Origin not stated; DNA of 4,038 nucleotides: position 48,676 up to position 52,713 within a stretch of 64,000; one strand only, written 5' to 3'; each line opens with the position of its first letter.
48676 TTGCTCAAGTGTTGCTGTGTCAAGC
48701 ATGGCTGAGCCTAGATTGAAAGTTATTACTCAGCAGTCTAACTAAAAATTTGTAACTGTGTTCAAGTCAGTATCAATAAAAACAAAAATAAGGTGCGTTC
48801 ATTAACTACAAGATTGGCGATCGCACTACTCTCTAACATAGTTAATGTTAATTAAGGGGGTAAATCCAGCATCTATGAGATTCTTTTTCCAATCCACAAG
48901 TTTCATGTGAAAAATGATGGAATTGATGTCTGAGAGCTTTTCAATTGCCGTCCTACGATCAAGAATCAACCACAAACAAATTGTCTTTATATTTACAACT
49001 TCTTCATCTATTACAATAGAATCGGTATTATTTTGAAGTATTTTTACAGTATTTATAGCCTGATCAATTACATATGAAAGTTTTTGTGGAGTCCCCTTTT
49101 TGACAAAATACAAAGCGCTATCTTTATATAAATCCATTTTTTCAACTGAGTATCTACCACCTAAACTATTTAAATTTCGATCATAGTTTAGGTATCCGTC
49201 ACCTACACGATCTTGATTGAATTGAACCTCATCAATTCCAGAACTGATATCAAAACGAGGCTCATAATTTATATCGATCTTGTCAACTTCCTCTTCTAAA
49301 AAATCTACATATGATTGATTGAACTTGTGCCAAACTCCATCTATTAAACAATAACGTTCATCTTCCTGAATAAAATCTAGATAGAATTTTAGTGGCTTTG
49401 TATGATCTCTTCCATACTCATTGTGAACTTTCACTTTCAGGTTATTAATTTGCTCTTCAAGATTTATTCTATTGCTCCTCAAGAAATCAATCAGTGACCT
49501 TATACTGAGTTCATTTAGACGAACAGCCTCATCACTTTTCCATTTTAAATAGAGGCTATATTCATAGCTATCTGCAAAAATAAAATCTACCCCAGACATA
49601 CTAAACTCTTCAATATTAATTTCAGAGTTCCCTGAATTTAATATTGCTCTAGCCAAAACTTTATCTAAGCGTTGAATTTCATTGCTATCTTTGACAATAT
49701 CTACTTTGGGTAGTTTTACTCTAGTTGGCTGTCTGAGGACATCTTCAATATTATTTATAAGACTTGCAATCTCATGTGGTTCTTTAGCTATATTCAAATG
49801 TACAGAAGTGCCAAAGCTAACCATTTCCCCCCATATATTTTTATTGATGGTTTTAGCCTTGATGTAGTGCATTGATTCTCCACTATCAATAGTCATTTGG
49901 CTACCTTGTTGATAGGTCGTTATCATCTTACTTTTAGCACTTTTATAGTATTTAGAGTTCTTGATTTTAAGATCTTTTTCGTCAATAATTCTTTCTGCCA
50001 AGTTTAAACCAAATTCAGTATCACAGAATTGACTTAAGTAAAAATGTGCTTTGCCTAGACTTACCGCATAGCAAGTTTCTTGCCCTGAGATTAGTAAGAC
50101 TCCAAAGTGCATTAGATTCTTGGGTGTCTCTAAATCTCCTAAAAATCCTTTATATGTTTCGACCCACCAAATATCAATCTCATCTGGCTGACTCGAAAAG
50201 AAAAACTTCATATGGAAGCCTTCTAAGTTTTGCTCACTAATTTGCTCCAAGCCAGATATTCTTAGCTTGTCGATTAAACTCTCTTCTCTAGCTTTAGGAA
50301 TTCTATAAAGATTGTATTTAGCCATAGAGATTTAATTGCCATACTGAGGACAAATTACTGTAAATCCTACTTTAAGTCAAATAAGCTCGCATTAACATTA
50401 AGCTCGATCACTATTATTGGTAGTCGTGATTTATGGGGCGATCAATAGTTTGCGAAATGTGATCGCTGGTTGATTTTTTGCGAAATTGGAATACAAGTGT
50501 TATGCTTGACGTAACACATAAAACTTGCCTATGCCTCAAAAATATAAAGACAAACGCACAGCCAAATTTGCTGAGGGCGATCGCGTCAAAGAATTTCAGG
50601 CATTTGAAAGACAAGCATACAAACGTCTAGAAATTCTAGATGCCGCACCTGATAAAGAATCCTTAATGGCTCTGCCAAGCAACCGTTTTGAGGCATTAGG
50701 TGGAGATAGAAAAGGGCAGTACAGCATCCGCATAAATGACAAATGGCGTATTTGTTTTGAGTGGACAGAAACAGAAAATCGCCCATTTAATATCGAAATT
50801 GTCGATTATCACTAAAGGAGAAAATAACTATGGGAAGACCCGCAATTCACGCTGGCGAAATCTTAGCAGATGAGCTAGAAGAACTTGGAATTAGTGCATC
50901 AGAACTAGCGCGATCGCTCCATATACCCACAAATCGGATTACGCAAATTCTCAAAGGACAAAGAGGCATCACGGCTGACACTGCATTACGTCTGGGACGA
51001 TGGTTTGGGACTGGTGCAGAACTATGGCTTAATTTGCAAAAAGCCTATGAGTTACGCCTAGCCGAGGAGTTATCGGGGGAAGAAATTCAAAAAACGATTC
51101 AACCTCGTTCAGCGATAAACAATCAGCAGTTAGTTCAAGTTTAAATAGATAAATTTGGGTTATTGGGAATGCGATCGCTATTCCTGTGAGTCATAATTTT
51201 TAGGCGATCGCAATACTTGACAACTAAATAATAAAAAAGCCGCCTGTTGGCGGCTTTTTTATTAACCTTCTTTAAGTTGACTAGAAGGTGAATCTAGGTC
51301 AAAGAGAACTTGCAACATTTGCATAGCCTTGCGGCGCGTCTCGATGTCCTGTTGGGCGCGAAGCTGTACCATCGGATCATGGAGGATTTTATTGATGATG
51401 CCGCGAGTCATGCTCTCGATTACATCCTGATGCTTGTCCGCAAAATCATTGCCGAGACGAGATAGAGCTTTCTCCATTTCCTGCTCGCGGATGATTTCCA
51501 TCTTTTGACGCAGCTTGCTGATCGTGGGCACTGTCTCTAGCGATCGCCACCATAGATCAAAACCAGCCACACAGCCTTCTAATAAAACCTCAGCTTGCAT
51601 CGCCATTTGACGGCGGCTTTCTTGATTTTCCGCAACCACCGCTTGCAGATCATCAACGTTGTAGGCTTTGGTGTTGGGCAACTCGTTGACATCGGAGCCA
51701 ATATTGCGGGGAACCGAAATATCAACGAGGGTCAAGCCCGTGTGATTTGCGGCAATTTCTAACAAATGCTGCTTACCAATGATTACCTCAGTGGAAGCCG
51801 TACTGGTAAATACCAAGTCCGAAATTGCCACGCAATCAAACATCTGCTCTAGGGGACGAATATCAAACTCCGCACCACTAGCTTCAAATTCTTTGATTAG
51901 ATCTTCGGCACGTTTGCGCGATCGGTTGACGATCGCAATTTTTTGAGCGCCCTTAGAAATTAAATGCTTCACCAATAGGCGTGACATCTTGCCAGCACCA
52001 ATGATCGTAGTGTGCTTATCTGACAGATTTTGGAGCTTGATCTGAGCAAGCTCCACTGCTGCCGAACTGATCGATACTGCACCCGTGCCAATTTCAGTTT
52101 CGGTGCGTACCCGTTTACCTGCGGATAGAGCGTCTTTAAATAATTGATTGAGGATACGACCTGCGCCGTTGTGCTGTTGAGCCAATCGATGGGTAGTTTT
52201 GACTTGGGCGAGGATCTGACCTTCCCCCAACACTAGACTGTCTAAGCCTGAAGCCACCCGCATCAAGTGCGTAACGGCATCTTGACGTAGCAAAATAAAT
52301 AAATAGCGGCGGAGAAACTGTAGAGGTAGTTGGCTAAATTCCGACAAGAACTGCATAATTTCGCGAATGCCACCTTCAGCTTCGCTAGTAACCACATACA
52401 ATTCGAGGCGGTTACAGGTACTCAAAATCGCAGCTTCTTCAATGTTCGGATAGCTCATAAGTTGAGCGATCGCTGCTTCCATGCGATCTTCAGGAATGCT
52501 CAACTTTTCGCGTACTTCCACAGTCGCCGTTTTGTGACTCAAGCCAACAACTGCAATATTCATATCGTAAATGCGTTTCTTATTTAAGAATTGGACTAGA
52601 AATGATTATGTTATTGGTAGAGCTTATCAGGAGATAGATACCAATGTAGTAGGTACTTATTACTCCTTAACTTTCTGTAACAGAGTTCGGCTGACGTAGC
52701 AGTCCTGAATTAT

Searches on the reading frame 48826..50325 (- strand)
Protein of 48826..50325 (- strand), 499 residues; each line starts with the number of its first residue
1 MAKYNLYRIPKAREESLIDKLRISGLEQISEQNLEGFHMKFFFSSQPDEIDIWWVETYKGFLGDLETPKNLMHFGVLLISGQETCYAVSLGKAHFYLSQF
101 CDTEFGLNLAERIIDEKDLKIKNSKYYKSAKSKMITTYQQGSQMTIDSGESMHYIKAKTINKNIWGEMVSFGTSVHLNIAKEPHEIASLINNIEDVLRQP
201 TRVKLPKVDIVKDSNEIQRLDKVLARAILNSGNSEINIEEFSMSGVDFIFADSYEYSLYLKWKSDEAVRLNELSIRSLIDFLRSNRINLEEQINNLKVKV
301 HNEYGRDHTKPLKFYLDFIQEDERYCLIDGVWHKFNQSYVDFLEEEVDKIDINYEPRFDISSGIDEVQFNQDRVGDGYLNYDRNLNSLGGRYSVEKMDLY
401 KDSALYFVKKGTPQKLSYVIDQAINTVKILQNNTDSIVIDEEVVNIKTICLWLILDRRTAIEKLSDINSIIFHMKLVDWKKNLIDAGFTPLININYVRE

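Call 4: search_protein_families(library=pfam, proteins=[window:48826-50325:-], max_evalue=0.01)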
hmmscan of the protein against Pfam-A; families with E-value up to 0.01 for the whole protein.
window:48826-50325:- (499 aa): 1 family
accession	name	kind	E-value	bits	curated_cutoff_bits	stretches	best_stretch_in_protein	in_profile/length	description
PF19614.4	DUF6119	-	1.8e-35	123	27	1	28-435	31-452/524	Family of unknown function (DUF6119)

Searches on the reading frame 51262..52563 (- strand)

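Call 50: search_protein_families(library=pfam, proteins=[window:51262-52563:-], max_evalue=0.0001)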
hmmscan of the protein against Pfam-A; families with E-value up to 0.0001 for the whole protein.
window:51262-52563:- (433 aa): 4 families
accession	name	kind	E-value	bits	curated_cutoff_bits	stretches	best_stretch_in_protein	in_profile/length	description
PF05201.20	GlutR_N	-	5e-54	182.6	27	1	6-156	1-151/151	Glutamyl-tRNAGlu reductase, N-terminal domain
PF01488.26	Shikimate_DH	-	2e-40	138.5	24.3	1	171-309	1-138/138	Shikimate / quinate 5-dehydrogenase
PF00745.25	GlutR_dimer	-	8e-27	93.9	22.9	1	323-423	1-99/99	Glutamyl-tRNAGlu reductase, dimerisation domain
PF03807.23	F420_oxidored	-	7e-06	27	21.6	1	186-258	3-70/94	NADP oxidoreductase coenzyme F420-dependent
